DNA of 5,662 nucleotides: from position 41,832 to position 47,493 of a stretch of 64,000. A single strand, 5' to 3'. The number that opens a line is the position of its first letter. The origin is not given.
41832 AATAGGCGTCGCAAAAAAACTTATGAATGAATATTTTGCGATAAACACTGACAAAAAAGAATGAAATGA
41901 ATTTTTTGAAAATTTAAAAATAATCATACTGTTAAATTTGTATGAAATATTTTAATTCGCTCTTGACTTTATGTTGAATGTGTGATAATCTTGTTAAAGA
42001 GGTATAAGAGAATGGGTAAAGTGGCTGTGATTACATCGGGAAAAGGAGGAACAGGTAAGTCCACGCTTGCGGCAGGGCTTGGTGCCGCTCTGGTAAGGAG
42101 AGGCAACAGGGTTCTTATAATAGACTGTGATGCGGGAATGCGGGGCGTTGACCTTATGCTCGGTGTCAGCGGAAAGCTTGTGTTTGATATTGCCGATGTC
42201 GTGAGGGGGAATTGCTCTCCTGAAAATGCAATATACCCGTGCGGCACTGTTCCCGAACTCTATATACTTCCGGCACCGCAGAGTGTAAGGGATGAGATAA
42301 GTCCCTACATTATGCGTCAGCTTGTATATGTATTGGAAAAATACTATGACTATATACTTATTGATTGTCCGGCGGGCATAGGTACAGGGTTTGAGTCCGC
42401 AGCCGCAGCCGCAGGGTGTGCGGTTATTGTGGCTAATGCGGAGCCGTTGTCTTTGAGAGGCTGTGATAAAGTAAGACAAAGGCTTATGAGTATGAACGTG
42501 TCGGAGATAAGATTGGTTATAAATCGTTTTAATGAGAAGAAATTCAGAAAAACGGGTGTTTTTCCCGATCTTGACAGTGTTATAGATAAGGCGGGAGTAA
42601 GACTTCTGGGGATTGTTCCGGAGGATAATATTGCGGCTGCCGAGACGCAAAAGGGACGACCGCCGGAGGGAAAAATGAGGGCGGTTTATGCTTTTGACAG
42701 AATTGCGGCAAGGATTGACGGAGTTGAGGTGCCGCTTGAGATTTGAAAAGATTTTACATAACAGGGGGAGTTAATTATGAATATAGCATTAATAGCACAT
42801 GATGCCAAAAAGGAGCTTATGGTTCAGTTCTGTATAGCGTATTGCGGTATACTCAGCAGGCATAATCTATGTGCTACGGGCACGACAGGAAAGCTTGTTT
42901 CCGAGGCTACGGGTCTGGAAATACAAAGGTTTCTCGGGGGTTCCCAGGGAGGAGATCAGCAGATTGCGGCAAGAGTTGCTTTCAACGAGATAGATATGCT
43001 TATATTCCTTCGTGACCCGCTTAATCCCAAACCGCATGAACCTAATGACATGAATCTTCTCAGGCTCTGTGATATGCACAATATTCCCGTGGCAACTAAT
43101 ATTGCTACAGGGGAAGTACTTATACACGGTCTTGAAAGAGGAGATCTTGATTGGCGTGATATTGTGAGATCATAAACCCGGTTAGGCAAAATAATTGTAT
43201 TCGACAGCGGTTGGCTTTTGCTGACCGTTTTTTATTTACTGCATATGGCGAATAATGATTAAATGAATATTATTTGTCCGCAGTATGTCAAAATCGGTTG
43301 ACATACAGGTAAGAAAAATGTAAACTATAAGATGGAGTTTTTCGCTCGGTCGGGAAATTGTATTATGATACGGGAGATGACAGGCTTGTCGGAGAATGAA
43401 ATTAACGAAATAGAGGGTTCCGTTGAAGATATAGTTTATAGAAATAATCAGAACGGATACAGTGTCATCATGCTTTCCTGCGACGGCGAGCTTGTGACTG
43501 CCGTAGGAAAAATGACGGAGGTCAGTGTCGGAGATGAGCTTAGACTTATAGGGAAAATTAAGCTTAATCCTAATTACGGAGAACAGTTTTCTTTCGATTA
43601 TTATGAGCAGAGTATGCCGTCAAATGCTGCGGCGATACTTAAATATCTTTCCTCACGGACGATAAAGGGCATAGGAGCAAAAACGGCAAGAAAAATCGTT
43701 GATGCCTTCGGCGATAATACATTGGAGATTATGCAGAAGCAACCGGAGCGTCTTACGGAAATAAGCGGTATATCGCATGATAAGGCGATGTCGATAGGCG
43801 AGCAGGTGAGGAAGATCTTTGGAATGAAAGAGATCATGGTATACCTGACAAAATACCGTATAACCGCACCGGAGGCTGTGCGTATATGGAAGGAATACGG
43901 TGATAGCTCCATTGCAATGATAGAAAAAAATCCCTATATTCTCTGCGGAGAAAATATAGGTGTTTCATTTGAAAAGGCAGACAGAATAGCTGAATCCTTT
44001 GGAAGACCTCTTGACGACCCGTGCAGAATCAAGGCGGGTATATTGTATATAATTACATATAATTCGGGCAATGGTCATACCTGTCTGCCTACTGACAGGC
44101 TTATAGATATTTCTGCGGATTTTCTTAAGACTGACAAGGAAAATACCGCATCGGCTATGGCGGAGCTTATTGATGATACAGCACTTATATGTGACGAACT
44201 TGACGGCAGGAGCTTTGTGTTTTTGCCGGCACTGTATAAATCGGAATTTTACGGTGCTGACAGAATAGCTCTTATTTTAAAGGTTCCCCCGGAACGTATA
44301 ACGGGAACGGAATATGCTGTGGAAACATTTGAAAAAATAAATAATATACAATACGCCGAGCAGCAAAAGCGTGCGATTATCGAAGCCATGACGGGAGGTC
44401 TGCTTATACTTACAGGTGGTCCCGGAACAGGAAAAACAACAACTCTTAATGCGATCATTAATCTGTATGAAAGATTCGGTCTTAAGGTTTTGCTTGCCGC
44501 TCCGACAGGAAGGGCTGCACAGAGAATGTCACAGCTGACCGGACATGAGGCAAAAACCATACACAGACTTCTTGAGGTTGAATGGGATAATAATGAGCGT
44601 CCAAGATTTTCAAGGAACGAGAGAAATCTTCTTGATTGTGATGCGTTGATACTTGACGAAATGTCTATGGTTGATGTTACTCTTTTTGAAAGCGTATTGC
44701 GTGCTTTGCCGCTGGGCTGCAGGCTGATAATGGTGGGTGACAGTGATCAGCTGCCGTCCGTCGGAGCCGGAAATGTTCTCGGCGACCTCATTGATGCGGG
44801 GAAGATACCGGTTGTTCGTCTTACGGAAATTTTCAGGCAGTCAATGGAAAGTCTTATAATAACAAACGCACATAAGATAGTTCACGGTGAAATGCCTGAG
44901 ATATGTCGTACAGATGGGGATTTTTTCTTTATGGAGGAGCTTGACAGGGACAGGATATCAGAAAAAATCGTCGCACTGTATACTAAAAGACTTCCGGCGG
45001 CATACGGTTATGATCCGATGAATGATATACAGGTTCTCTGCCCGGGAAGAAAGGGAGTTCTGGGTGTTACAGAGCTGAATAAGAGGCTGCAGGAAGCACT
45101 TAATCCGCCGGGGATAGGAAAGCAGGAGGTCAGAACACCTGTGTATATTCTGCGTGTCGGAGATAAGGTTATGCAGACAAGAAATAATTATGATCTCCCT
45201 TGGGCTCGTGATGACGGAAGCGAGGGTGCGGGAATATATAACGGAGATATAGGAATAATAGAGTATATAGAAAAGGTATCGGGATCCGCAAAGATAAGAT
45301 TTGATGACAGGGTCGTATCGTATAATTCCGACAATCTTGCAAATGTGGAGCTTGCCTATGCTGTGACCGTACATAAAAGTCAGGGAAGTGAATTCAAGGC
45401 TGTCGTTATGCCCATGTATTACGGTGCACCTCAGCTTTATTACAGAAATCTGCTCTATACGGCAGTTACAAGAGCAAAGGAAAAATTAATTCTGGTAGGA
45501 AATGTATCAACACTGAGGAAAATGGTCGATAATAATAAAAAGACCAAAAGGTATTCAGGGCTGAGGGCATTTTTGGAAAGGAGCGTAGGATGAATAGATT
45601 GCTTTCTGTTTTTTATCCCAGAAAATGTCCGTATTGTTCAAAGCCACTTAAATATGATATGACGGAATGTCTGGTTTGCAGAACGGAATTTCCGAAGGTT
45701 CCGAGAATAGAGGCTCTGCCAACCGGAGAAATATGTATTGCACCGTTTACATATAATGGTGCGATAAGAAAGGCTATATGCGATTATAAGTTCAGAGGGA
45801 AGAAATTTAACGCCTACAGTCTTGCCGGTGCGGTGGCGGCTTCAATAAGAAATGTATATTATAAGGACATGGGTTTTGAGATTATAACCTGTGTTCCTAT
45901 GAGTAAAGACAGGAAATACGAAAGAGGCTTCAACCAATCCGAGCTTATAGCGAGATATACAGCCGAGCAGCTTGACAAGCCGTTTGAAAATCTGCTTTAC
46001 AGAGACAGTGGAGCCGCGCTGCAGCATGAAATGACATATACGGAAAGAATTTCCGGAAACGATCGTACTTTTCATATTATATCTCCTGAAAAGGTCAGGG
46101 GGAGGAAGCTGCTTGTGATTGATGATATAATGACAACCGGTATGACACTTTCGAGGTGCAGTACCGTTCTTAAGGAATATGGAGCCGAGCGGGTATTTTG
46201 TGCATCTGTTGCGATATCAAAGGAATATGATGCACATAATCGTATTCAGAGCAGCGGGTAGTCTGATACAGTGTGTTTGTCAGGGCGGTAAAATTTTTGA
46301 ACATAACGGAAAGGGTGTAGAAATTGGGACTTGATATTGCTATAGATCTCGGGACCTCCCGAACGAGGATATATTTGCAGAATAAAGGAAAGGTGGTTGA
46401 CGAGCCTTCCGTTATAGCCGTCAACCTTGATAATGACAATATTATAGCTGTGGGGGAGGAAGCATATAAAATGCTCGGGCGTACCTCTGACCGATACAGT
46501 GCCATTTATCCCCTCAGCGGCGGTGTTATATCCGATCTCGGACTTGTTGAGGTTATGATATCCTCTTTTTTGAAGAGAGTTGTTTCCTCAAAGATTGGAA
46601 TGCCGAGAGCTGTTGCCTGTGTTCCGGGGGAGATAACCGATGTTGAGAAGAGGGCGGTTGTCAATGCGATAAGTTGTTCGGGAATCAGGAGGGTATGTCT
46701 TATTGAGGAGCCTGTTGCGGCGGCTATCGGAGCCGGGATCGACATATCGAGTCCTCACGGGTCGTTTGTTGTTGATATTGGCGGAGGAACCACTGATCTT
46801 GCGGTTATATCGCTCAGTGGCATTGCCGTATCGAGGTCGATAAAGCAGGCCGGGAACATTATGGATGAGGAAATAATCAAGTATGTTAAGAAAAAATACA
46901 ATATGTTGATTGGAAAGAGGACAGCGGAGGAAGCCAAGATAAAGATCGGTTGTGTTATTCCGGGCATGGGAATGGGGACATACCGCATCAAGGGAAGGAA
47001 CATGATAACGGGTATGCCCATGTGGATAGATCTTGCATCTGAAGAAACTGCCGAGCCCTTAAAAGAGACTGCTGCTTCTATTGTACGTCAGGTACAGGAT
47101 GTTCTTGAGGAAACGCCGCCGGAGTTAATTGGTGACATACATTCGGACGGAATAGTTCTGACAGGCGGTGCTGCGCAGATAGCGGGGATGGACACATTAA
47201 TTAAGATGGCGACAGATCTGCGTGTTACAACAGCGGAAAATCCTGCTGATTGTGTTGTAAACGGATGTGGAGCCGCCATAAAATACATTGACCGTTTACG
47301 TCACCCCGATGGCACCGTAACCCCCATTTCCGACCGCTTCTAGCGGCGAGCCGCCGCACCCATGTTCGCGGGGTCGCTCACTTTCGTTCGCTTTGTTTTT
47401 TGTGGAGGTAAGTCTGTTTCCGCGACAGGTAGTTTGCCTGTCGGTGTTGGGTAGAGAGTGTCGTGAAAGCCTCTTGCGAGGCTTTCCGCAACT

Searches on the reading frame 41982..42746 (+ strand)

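Call 77: search_protein_families(library=pfam, proteins=[window:41982-42746:+], max_evalue=0.00001)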
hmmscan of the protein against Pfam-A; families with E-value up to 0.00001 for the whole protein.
window:41982-42746:+ (254 aa): 7 families
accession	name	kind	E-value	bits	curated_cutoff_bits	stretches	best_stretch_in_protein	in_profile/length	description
PF13614.12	AAA_31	-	9e-18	65.3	27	1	13-168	2-164/177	AAA domain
PF01656.29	CbiA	-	2.4e-16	60.3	25.4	1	16-224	2-121/125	CobQ/CobB/MinD/ParA nucleotide binding domain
PF10609.15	ParA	-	1.4e-13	51.3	27.1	1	13-229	4-226/246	NUBPL iron-transfer P-loop NTPase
PF06564.18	CBP_BcsQ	-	1.4e-09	38.2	21.3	0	17-50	6-39/234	Cellulose biosynthesis protein BcsQ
PF09140.17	MipZ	-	3.2e-08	33.6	20.7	0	14-55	2-43/262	ATPase MipZ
PF00142.24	Fer4_NifH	-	9.7e-08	32.2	25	1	18-61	5-48/271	4Fe-4S iron sulfur cluster binding proteins, NifH/frxC family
PF02374.21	ArsA_ATPase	-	4.7e-06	26.5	24.3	0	16-50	4-38/305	Anion-transporting ATPase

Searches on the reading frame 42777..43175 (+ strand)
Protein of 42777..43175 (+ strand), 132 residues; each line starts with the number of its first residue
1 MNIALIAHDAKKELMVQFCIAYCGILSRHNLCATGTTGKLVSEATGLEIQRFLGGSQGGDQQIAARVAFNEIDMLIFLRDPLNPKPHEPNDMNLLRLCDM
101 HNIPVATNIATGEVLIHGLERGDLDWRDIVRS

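Call 78: search_protein_families(library=pfam, proteins=[window:42777-43175:+], max_evalue=0.00001)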
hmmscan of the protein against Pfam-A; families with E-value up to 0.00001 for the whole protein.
window:42777-43175:+ (132 aa): 1 family
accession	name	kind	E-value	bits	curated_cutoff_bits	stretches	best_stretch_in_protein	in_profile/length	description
PF02142.27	MGS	-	3.8e-13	49.8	24.1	1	29-107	14-94/94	MGS-like domain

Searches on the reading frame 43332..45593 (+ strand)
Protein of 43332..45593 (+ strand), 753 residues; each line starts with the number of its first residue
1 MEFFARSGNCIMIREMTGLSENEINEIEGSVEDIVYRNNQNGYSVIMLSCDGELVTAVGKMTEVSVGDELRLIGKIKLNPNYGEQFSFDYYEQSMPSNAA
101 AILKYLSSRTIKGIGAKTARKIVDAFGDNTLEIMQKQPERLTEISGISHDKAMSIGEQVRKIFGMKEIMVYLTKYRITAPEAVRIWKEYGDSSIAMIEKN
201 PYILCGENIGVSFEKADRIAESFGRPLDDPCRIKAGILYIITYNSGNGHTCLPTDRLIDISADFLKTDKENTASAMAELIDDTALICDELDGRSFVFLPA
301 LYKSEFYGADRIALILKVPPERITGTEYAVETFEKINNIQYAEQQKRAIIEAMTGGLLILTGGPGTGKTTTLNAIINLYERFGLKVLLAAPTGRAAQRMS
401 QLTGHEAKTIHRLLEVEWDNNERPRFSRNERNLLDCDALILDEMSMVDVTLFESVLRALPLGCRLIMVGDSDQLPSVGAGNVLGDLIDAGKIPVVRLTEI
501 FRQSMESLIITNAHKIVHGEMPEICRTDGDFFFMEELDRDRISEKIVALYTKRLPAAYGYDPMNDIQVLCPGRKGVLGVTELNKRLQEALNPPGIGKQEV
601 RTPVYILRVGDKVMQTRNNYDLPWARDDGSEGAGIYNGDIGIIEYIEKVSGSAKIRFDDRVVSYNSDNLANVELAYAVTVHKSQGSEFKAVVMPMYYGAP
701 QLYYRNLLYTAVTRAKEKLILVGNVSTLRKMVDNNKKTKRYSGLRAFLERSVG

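Call 13: search_protein_families(library=pfam, proteins=[window:43332-45593:+])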
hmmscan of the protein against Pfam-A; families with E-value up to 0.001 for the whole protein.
window:43332-45593:+ (753 aa): 14 families
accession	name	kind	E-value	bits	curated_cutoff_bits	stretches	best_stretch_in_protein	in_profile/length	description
PF13245.12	AAA_19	-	6.7e-42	143.3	25.1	1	345-478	1-133/134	AAA domain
PF13604.12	AAA_30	-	6.8e-42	143.8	27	1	340-523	1-175/191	AAA domain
PF14490.11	HHH_RecD2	-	1.1e-36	125.1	27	2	163-251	3-92/92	ATP-dependent RecD2 DNA helicase HHH domain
PF18335.7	SH3_13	-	1.4e-20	73.3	41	1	582-657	1-65/65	ATP-dependent RecD-like DNA helicase SH3 domain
PF23139.1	OB_YrrC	-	2.1e-20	72.8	27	1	26-96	3-76/76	ATP-dependent DNA helicase YrrC, OB-fold domain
PF13538.12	UvrD_C_2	-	4.8e-19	68.4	27.4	1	674-722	1-52/52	UvrD-like helicase C-terminal domain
PF01443.25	Viral_helicase1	-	1.6e-09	38.3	21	0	359-476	2-99/228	Viral superfamily 1 RNA helicase core domain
PF13086.12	AAA_11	-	5.6e-08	33.3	27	1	342-397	3-66/257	AAA domain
PF14520.12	HHH_5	-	2e-07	31.8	27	1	110-157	6-53/57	Helix-hairpin-helix domain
PF05970.20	PIF1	-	3.2e-07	30.6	25.9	1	352-457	19-124/223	PIF1-like helicase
PF13401.12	AAA_22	-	9.3e-07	29.7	27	1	354-456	4-105/130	AAA domain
PF00437.27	T2SSE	-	0.00011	21.4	24.9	1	335-380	120-167/370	Type II/IV secretion system protein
PF13361.12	UvrD_C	-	0.00061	19.7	25.6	0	678-721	290-345/350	UvrD-like helicase C-terminal domain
PF05127.21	NAT10_TcmA_helicase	-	0.00083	19.7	22.7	0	359-458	1-112/176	RNA cytidine acetyltransferase NAT10/TcmA, helicase domain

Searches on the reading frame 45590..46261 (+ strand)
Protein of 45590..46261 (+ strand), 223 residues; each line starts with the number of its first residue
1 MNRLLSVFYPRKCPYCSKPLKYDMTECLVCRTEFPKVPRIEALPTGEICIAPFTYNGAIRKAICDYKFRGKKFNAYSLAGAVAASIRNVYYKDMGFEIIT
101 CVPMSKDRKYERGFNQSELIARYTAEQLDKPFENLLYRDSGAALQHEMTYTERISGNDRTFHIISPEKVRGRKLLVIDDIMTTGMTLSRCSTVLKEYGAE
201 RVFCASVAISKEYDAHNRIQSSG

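Call 13: search_protein_families(library=pfam, proteins=[window:45590-46261:+])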
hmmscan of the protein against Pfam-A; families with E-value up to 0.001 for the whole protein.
window:45590-46261:+ (223 aa): 2 families
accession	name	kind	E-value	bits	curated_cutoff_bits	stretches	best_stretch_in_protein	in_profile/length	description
PF00156.33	Pribosyltran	-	2.2e-08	34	26.3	1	155-208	79-124/158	Phosphoribosyl transferase domain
PF18912.6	DZR_2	-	0.00046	20.4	27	1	4-35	1-32/56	Double zinc ribbon domain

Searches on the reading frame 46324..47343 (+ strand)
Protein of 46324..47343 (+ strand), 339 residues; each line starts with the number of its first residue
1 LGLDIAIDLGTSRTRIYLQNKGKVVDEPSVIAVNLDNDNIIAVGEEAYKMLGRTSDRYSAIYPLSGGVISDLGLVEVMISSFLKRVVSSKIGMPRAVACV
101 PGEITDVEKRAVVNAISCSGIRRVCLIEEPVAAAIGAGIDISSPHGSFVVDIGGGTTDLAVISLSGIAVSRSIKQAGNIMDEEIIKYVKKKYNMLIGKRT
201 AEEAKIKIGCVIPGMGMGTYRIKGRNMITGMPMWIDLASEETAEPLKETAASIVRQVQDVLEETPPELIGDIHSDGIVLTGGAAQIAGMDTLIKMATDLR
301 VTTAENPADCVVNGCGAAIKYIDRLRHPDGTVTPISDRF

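Call 13: search_protein_families(library=pfam, proteins=[window:46324-47343:+])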
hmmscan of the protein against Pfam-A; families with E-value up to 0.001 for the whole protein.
window:46324-47343:+ (339 aa): 4 families
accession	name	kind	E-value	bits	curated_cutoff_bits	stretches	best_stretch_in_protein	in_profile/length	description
PF06723.19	MreB_Mbl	-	4.7e-114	381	27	1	4-325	3-325/327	MreB/Mbl protein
PF00012.26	HSP70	-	1.4e-12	47.1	20.6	1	78-315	116-368/599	Hsp70 protein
PF14450.12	FtsA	-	1.6e-08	35.4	31.8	1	149-306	2-112/127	Cell division protein FtsA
PF11104.14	PilM_2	-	7.7e-05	22.2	27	0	273-306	274-307/340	Type IV pilus assembly protein PilM;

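Call 34: find_related_loci(query=window:46324-47340:+, collection=genome_contigs, flank=3000)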
Query window:46324-47340:+ (339 aa) in genome_contigs; peptide patterns used: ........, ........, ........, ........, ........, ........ (x = any residue, [..] = any of these).
312 stretches matched a pattern; 210 encode a relative of the query (tblastn E <= 1e-3); the best 80 are kept; 80 distinct loci.
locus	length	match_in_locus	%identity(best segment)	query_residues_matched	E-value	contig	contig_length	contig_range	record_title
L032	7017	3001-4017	95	1-339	0e+0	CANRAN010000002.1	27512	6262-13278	MAG: uncultured Clostridia bacterium isolate Lapin-026__bin18 genome assembly, contig: Lapin-026__NODE_1898_length_27512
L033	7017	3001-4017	94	1-339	0e+0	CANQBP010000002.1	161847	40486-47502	MAG: uncultured Clostridia bacterium isolate Lapin-002__bin115 genome assembly, contig: Lapin-002__NODE_73_length_161847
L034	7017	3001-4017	94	1-339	0e+0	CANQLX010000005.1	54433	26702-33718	MAG: uncultured Clostridia bacterium isolate Lapin-013__bin48 genome assembly, contig: Lapin-013__NODE_361_length_54433_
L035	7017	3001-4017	83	1-339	0e+0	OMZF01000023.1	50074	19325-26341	uncultured Clostridiales bacterium isolate RUG098 genome assembly, contig: k87_8341852, whole genome shotgun sequence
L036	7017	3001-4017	84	1-339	0e+0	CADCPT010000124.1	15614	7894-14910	MAG: uncultured Ruminococcus sp. isolate RUG14860 genome assembly, contig: RUG14860_asm_124, whole genome shotgun sequen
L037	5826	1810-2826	83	1-339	0e+0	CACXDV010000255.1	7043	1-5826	MAG: uncultured Ruminococcus sp. isolate RUG11172 genome assembly, contig: RUG11172_asm_255, whole genome shotgun sequen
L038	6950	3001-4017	82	1-339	0e+0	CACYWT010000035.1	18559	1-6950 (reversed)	MAG: uncultured Ruminococcus sp. isolate RUG12347 genome assembly, contig: RUG12347_asm_35, whole genome shotgun sequenc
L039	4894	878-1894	82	1-339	0e+0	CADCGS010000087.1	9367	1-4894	MAG: uncultured Ruminococcus sp. isolate RUG14638 genome assembly, contig: RUG14638_asm_87, whole genome shotgun sequenc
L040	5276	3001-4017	82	1-339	0e+0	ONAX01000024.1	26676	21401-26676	uncultured Clostridiales bacterium isolate RUG132 genome assembly, contig: scaffold_1636, whole genome shotgun sequence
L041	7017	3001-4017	83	1-339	0e+0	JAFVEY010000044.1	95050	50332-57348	MAG: Clostridia bacterium isolate RGIG5109 Roe_deer_Rumen.Co__c774314, whole genome shotgun sequence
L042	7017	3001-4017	79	1-339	0e+0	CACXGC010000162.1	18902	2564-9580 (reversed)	MAG: uncultured Ruminococcus sp. isolate RUG11228 genome assembly, contig: RUG11228_asm_162, whole genome shotgun sequen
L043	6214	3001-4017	84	1-339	0e+0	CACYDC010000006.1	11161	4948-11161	MAG: uncultured Ruminococcus sp. isolate RUG11828 genome assembly, contig: RUG11828_asm_6, whole genome shotgun sequence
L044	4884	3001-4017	80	1-339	0e+0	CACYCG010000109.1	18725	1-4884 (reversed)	MAG: uncultured Ruminococcus sp. isolate RUG11816 genome assembly, contig: RUG11816_asm_109, whole genome shotgun sequen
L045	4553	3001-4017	78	1-339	0e+0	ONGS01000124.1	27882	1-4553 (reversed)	uncultured Clostridiales bacterium isolate RUG291 genome assembly, contig: k87_17381218, whole genome shotgun sequence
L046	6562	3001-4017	78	1-339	0e+0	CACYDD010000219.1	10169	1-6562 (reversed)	MAG: uncultured Ruminococcus sp. isolate RUG11831 genome assembly, contig: RUG11831_asm_219, whole genome shotgun sequen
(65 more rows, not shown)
